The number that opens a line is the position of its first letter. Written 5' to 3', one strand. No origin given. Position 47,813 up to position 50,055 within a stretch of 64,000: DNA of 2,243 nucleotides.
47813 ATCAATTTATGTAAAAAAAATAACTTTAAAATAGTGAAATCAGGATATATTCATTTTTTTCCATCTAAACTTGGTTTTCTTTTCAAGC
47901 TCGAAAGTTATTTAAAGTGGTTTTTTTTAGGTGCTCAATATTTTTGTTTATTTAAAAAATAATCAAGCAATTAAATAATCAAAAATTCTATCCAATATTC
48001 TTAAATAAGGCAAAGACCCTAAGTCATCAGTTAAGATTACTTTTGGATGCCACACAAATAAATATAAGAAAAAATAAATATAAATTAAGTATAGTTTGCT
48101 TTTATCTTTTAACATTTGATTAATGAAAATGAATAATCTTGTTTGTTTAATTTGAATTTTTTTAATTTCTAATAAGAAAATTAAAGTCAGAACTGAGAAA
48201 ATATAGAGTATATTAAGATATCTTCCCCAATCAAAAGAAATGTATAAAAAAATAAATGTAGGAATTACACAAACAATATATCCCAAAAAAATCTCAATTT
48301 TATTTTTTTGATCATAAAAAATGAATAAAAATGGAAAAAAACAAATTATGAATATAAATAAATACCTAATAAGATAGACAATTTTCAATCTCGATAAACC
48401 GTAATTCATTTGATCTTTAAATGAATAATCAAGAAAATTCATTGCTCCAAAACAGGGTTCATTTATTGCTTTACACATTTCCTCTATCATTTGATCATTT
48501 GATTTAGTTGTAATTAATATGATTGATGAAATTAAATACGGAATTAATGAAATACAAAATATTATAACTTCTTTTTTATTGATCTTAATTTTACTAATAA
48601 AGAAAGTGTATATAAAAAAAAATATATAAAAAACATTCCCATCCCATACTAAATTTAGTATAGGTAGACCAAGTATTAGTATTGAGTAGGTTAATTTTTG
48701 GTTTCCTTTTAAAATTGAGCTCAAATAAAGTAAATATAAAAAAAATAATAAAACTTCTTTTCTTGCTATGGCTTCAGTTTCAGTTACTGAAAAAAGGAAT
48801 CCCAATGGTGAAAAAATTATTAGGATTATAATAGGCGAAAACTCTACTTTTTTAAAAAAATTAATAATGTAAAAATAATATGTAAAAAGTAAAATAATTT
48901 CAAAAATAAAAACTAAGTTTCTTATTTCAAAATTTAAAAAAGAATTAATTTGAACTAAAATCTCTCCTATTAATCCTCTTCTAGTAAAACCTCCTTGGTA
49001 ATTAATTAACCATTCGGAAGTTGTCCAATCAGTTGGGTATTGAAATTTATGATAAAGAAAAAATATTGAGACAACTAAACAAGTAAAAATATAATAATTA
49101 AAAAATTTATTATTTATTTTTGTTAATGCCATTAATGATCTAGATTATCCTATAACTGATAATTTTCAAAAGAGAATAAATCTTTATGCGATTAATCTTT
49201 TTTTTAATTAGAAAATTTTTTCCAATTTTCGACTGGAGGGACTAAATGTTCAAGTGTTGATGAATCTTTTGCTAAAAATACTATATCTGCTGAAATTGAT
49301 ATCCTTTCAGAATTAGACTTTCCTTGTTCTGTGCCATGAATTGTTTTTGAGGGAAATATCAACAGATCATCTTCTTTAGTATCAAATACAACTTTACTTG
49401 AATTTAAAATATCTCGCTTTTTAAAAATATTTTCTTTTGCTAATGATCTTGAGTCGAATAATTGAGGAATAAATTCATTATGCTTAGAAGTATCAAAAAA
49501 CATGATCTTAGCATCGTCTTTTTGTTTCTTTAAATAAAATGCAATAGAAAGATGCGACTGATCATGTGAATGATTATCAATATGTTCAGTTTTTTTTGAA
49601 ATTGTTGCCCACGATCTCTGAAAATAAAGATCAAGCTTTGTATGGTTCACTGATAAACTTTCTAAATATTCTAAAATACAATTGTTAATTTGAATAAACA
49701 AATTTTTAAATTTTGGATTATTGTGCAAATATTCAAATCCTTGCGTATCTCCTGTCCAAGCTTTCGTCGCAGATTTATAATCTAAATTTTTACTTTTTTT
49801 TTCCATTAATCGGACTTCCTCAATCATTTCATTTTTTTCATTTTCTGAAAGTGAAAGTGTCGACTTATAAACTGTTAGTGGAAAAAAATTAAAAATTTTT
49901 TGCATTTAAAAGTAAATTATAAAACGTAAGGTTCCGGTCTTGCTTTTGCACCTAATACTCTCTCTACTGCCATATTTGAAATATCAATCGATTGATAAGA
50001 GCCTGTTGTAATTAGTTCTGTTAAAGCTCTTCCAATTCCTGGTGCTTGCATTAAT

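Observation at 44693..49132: Candidate new system: 2,6-dideoxysugar synthesis feeding a Gtr-like surface glycosylation module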

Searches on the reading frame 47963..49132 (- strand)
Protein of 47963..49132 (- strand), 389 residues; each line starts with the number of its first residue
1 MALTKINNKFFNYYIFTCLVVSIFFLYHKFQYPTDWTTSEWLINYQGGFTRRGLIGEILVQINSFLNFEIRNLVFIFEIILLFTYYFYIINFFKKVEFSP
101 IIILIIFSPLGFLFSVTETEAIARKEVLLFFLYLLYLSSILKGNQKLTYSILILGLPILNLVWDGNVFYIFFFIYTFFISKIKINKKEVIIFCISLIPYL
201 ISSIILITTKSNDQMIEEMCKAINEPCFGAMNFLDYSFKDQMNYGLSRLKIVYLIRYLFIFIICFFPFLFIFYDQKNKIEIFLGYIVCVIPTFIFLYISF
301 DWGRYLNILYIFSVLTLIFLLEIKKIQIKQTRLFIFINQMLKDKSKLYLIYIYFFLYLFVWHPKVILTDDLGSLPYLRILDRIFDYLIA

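Call 3: search_protein_families(library=pfam, proteins=[window:47963-49132:-], max_evalue=0.01)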
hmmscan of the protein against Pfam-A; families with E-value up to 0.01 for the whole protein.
window:47963-49132:- (389 aa): 0 families

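Call 4: search_protein_families(library=ncbifam, proteins=[window:47963-49132:-], max_evalue=0.01)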
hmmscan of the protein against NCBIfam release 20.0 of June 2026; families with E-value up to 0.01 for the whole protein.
window:47963-49132:- (389 aa): 0 families

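Call 13: find_homologous_proteins(query=window:47963-49132:-, max_evalue=0.001)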
Query window:47963-49132:- (389 aa): 697 proteins with E <= 0.001 among 8000 candidates; the best 120 are listed.
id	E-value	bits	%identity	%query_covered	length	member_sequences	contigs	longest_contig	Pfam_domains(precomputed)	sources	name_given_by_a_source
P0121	4.8e-237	805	97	100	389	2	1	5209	-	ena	-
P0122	5.5e-237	805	97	100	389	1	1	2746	-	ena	-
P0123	1.9e-233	793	96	100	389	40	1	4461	-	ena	-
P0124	1.6e-218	744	89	100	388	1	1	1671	-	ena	-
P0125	5.6e-217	739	88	100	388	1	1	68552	-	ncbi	-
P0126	7.1e-217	739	88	100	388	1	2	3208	-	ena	-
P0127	1.3e-216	738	88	100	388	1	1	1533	-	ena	-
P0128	3.3e-216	736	86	100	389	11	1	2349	-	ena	-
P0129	3.9e-216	736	88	100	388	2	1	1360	-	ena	-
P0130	4.8e-216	736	87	100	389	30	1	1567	-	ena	-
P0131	4.8e-216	736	88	100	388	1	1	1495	-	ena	-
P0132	8.5e-216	735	88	100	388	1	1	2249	-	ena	-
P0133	9.3e-215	732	87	100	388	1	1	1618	-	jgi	-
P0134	1.4e-214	731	87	100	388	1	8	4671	-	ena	-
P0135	1.6e-214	731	87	100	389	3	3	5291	-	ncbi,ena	-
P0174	1.1e-118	415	52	99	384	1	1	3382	-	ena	-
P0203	4.1e-83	298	42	96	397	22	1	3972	PF27463.1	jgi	-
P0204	2.2e-82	296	43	98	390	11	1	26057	-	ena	-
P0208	1.8e-79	286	41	97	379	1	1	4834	PF27463.1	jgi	-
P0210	2.7e-78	282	41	97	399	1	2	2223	PF27463.1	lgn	-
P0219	1.0e-76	277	41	98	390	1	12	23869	PF27463.1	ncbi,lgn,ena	-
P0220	1.2e-76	277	41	98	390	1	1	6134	PF27463.1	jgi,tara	tara:strand:+ start:4369 stop:5541 length:1173 start_codon:yes stop_codon:yes gene_type:complete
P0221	1.4e-76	277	41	98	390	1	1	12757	PF27463.1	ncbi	-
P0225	1.3e-75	274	39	93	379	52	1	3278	PF27463.1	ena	-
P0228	1.4e-73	267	43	91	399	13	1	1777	PF27463.1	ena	-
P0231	5.4e-62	229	39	77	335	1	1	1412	PF27463.1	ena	-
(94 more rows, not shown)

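Call 14: search_protein_families(library=pfam, proteins=[P0203, P0219, P0225, window:47963-49132:-], max_evalue=10)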
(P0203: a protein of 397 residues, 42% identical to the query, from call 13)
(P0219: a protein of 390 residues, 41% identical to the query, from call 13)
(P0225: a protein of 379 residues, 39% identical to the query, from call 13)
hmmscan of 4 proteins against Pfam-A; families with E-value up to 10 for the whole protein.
P0203 (397 aa): 0 families

P0219 (390 aa): 0 families

P0225 (379 aa): 0 families

window:47963-49132:- (389 aa): 0 families

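Call 24: find_encoding_contigs(protein=P0219, flank=7000, max_places=3)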
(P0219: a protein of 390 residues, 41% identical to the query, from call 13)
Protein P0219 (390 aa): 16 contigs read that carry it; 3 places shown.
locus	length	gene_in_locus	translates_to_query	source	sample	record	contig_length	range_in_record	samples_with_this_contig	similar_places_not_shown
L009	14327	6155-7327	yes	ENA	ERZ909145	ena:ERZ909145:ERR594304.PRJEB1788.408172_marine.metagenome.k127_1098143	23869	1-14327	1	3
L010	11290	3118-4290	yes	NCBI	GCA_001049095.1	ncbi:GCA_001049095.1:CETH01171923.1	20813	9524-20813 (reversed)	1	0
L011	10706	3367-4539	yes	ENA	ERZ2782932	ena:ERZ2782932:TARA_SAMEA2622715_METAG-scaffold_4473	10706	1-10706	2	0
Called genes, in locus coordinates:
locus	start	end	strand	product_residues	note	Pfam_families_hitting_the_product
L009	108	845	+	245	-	PF08032:SpoU_sub_bind, PF00588:SpoU_methylase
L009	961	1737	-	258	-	PF01513:NAD_kinase (weak), PF20143:NAD_kinase_C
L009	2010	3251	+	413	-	PF01041:DegT_DnrJ_EryC1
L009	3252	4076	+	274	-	PF01370:Epimerase, PF04321:RmlD_sub_bind, PF16363:GDP_Man_Dehyd, PF02719:Polysacc_synt_2, PF07993:NAD_binding_4 (weak)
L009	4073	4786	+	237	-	PF00535:Glycos_transf_2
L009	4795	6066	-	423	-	PF07995:GSDH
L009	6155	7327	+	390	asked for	PF27463:Rv1490 (faint)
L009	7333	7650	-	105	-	PF05437:AzlD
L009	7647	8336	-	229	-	PF03591:AzlC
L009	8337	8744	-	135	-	PF06094:GGACT, PF13772:AIG2_2 (weak)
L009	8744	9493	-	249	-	PF00994:MoCF_biosynth, PF24102:FLAD1_M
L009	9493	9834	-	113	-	PF00534:Glycos_transf_1, PF13692:Glyco_trans_1_4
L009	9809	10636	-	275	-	PF00534:Glycos_transf_1, PF13692:Glyco_trans_1_4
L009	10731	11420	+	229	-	PF17746:SfsA_N, PF03749:SfsA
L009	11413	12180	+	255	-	PF00557:Peptidase_M24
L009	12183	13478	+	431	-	PF00206:Lyase_1, PF10397:ADSL_C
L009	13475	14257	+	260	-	PF01259:SAICAR_synt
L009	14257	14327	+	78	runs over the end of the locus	PF02700:PurS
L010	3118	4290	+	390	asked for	PF27463:Rv1490 (faint)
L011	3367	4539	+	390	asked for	PF27463:Rv1490 (faint)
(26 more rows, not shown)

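Call 25: find_encoding_contigs(protein=P0204, flank=7000, max_places=2)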
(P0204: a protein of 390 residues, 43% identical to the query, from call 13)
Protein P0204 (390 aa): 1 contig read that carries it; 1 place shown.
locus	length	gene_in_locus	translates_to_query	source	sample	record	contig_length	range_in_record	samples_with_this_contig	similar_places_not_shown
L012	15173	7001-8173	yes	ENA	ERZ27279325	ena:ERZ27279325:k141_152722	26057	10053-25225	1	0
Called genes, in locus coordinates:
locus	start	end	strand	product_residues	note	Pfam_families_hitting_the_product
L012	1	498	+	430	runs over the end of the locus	PF04107:GCS2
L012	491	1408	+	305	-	PF02951:GSH-S_N, PF02955:GSH-S_ATP, PF14398:ATPgrasp_YheCD (weak), PF08443:RimK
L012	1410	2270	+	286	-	PF00892:EamA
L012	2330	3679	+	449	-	PF07690:MFS_1, PF05977:MFS_3 (faint), PF07690:MFS_1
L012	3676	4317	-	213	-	PF02224:Cytidylate_kin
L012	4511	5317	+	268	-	-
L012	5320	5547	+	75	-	-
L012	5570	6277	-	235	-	PF02353:CMAS, PF13489:Methyltransf_23, PF13847:Methyltransf_31, PF08241:Methyltransf_11, PF08242:Methyltransf_12, PF13649:Methyltransf_25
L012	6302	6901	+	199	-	PF00535:Glycos_transf_2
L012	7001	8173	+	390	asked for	-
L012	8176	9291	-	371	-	-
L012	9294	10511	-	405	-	PF01321:Creatinase_N, PF00557:Peptidase_M24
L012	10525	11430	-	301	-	PF00892:EamA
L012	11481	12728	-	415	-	PF03453:MoeA_N, PF00994:MoCF_biosynth, PF03454:MoeA_C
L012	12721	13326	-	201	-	PF00483:NTP_transferase (weak), PF12804:NTP_transf_3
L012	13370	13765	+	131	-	PF01592:NifU_N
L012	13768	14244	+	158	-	PF04982:TM_HPP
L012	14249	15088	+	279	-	PF02634:FdhD-NarQ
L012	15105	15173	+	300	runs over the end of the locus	?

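Call 26: predict_structure(alignment_id=A1)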
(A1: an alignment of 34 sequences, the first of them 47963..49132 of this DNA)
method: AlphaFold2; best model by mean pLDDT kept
length: 389 residues; sequences in the alignment: 34
mean_pLDDT: 82.3   pTM: 0.88
mean pLDDT of the five models: 82.3, 81.8, 79.3, 79.3, 78.6
residues with pLDDT >= 90: 134; 70-90: 194; 50-70: 53; < 50: 8
segments of 3 or more residues with pLDDT < 50: 1-3
pLDDT, mean of each block of 10 residues (from residue 1): 59 93 86 57 54 73 83 85 94 89 90 82 84 97 95 92 81 95 88 95 81 75 67 67 75 80 89 86 93 75 84 96 92 89 85 84 66 73 77
secondary structure, 60 per line:
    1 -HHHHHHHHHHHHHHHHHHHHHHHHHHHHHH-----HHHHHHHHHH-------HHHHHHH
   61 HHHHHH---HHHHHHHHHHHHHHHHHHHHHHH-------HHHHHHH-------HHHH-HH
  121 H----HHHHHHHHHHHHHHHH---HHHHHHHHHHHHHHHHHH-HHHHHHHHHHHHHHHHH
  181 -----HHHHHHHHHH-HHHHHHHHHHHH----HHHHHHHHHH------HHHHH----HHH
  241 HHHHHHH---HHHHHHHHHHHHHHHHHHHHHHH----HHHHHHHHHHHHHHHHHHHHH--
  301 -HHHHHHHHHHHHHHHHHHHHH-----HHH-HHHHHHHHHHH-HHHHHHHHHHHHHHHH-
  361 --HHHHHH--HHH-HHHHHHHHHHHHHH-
elements in order: H2-31 H37-46 H54-66 H70-92 H100-106 H114-117 H126-141 H145-162 H164-180 H186-195 H197-208 H213-222 H229-233 H238-247 H251-273 H278-298 H302-322 H332-342 H344-359 H363-368 H375-388

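Call 28: fold_search(model_id=the predicted structure, library=pdb)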
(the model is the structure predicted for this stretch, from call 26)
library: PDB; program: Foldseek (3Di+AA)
matches with E <= 10: 66; with E <= 0.001: 0
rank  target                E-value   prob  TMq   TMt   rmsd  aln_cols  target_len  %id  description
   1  7oci_F                3.9e-01  0.89  0.43  0.30  12.3       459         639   14  Cryo-EM structure of yeast Ost6p containing oligosaccharyltransferase complex (released 2022-02-16)
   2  7w72_U                4.3e-01  0.41  0.25  0.24  13.9       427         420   12  Structure of a human glycosylphosphatidylinositol (GPI) transamidase (released 2022-02-16)
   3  9s6u_A                4.4e-01  0.80  0.35  0.28  10.0       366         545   12  Ternary cryo-EM structure of human ALG9 with Dol25-PP-GlcNAc2Man8, Dol25-P-Man and Fab (released 2026-03-18)
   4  8imx_U                1.1e+00  0.44  0.33  0.31  10.0       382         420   12  Cryo-EM structure of GPI-T with a chimeric GPI-anchored protein (released 2023-08-16)
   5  8b6l_I                1.2e+00  0.51  0.40  0.26  14.5       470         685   10  Subtomogram average of the human Sec61-TRAP-OSTA-translocon (released 2022-12-07)
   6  9lli_R                1.5e+00  0.04  0.11  0.13  26.1       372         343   12  Cryo-EM structure of D1R in complex with de novo designed GEM targeting TM1/2/4 and GEM targeting TM3/4/5, and negativ (released 2026-03-04)
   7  9s6s_A                1.6e+00  0.35  0.33  0.26  10.2       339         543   12  Ternary cryo-EM structure of human ALG9 with Dol25-PP-GlcNAc2Man6, Dol25-P-Man and Fab (released 2026-03-18)
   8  9n9j_I                2.3e+00  0.28  0.36  0.23  15.8       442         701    9  Structure of a GRP94 folding intermediate engaged with a CCDC134- and FKBP11-bound secretory translocon (released 2025-11-19)
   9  6s7o_A                2.9e+00  0.28  0.37  0.24  15.3       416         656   10  Cryo-EM structure of human oligosaccharyltransferase complex OST-A (released 2019-12-18)
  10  9khh_D                2.9e+00  0.03  0.11  0.08  20.6       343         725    9  Structure of the complex of LGR4 with Norrin (2:2) (released 2025-07-16)
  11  9khh_C                2.9e+00  0.03  0.11  0.08  20.6       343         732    9  Structure of the complex of LGR4 with Norrin (2:2) (released 2025-07-16)
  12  8i2z                  3.0e+00  0.08  0.19  0.25  15.0       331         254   10  Cryo-EM structure of the zeaxanthin-bound kin4B8 (released 2023-03-29)
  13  4cza_B                3.0e+00  0.05  0.15  0.14  24.3       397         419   12  Structure of the sodium proton antiporter PaNhaP from Pyrococcus abyssii with bound thallium ion. (released 2014-12-17)
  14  9u6q_N                3.0e+00  0.03  0.11  0.12  22.4       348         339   11  Cryo-EM structure of the Vo domain of V/A-ATPase in liposomes under no pmf condition,state1 (released 2025-10-29)
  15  9f63                  3.3e+00  0.02  0.11  0.11  23.6       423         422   13  Crystal structure of Saccharomyces cerevisiae pH nine-sensitive protein 1 (PNS1) (released 2024-05-15)
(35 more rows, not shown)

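Call 29: search_solved_structures(query=A1, max_evalue=10, show_alignments=2)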
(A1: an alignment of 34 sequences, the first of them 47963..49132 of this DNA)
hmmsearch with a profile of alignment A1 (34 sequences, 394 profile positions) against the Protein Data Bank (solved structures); distinct sequences matched with E-value up to 10: 0.

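Call 40: search_protein_representatives(alignment_id=A1)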
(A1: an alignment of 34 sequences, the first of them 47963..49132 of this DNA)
Query: 34 sequences, 394 profile positions. Proteins with E-value up to 0.001 (for the whole library): 3382; up to 1e-10: 1983; up to 1e-30: 230. The best 150 are listed.
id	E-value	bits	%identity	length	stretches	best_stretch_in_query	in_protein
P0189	3.0e-156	537.0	-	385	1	4-393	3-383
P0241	1.6e-151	521.5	-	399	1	3-393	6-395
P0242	3.3e-125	434.8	-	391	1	4-393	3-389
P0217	1.5e-124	432.6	-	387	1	6-391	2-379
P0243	5.7e-100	351.7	-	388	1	4-393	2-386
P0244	3.9e-87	309.5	-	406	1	4-393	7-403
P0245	1.6e-86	307.5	-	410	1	4-393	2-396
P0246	1.2e-85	304.5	-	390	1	1-391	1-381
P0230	1.9e-83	297.3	-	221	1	1-221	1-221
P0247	1.1e-82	294.8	-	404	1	5-393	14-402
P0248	1.1e-82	294.8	-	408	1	2-393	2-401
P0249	2.0e-81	290.7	-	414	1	4-388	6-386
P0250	1.2e-80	288.1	-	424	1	5-391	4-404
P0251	5.1e-79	282.7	-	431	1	4-391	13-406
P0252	8.1e-79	282.1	-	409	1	4-393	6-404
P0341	3.9e-36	141.5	-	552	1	26-341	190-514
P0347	8.0e-36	140.5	-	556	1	5-341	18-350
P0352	1.1e-35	140.1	-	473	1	17-326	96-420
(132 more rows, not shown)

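Call 42: search_protein_families(library=ncbifam, proteins=[P0341, P0347, P0352], max_evalue=0.001)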
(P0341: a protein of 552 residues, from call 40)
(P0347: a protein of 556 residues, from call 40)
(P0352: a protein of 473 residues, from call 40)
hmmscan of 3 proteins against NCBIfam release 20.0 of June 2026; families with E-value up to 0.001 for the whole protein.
P0341 (552 aa): 0 families

P0347 (556 aa): 0 families

P0352 (473 aa): 0 families

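Call 59: search_dna_similar(query=window:47963-49132:-, collection=phages, mode=protein, max_evalue=0.001, max_rows=10)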
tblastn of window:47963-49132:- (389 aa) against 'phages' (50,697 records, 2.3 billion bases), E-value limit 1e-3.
No match.

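Call 85: search_protein_families(library=ncbifam, proteins=[L009:4073-4786:+, L012:6302-6901:+, L009:3252-4076:+], max_evalue=0.00001)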
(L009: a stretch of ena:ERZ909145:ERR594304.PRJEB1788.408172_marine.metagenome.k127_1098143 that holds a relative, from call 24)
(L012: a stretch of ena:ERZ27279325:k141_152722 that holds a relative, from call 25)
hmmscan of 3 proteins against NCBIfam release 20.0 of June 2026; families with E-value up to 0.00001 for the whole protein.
L009:4073-4786:+ (237 aa): 2 families
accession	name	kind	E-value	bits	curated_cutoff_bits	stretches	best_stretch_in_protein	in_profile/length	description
NF058614.1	PPMAGASynPpgS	equivalog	2.4e-14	53.3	370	1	3-197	3-191/226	polyprenyl-phospho-N-acetylgalactosaminyl synthase PpgS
TIGR04182.1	glyco_TIGR04182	equivalog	2.4e-09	37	325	1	2-217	2-204/293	S-layer glycoprotein N-glycosyltransferase AglJ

L012:6302-6901:+ (199 aa): 12 families
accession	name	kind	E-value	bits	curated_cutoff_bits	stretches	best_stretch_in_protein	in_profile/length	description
NF047588.1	GlcsyltransPgfSStrep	equivalog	1.5e-15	57.3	500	1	1-125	1-129/308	glycosyltransferase PgfS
TIGR04182.1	glyco_TIGR04182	equivalog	3.3e-15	56.3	325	1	4-183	3-172/293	S-layer glycoprotein N-glycosyltransferase AglJ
NF007986.1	PRK10714.1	equivalog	4.7e-13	48.8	529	1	3-169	8-173/316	undecaprenyl-phosphate 4-deoxy-4-formamido-L-arabinose transferase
NF058614.1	PPMAGASynPpgS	equivalog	3.3e-10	39.8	370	1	5-153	4-150/226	polyprenyl-phospho-N-acetylgalactosaminyl synthase PpgS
TIGR03937.1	PgaC_IcaA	equivalog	1.9e-09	37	422.3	1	4-108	48-153/407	poly-beta-1,6-N-acetyl-D-glucosamine synthase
TIGR04283.1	glyco_like_mftF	equivalog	4.1e-09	36.3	182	1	4-110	2-101/221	TIGR04283 family arsenosugar biosynthesis glycosyltransferase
NF007482.0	PRK10073.1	equivalog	3.3e-07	29.6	423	1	3-116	8-121/334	glycosyltransferase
NF047683.1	TeichurnBiosyTuaG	equivalog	3.8e-07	30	400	1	4-127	9-133/252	teichuronic acid biosynthesis protein TuaG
NF041875.1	EPS_EpsD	equivalog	5.3e-07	29.3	370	1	4-116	2-115/325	exopolysaccharide biosynthesis glycosyltransferase EpsD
TIGR03111.1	glyc2_xrt_Gpos1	hypoth_equivalog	2.5e-06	26.5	363.95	1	4-133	52-187/439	TIGR03111 family XrtG-associated glycosyltransferase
NF038302.1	EPS_HpsE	equivalog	3.7e-06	26.2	300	1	1-92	1-98/307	hormogonium polysaccharide biosynthesis glycosyltransferase HpsE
NF045692.1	OglycostaseCruG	equivalog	4e-06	26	600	1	3-114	43-161/386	2'-O-glycosyltransferase CruG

L009:3252-4076:+ (274 aa): 8 families
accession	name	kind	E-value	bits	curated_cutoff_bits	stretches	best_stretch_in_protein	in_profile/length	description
TIGR04180.1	EDH_00030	hypoth_equivalog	1.6e-16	60.3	475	1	28-245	54-268/297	NAD-dependent 4,6-dehydratase LegB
TIGR01181.1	dTDP_gluc_dehyt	equivalog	6.3e-15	55.1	365.1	1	25-239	52-267/321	dTDP-glucose 4,6-dehydratase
TIGR01179.1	galE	equivalog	7e-15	54.7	262.3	1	18-151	44-174/332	UDP-glucose 4-epimerase GalE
TIGR02197.1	heptose_epim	equivalog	1.1e-12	47.8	274.6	1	21-243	39-272/316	ADP-glyceromanno-heptose 6-epimerase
NF043036.1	ErythonDh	equivalog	3e-11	43.1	325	1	28-134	57-159/321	D-erythronate dehydrogenase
TIGR01472.1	gmd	equivalog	1.5e-09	37.6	415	1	26-255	57-291/342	GDP-mannose 4,6-dehydratase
TIGR01214.1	rmlD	equivalog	3.8e-08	32.8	224.05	1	5-237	3-230/285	dTDP-4-dehydrorhamnose reductase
TIGR02622.1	CDP_4_6_dhtase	equivalog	7.6e-08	31.9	278.45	1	28-135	59-165/352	CDP-glucose 4,6-dehydratase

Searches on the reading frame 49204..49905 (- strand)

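Call 3: search_protein_families(library=pfam, proteins=[window:49204-49905:-], max_evalue=0.01)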
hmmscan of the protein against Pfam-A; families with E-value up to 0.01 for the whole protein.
window:49204-49905:- (233 aa): 1 family
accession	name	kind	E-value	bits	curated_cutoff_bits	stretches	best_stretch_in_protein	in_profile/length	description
PF13759.12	2OG-FeII_Oxy_5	-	2.5e-16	60.3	27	1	97-207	1-101/101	Putative 2OG-Fe(II) oxygenase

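Call 4: search_protein_families(library=ncbifam, proteins=[window:49204-49905:-], max_evalue=0.01)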
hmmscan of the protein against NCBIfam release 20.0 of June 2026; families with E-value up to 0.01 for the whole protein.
window:49204-49905:- (233 aa): 1 family
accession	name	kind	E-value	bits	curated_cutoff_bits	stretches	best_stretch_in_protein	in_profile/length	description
TIGR02466.1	TIGR02466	subfamily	1.4e-16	60.9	62.5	1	7-207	3-197/201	TIGR02466 family protein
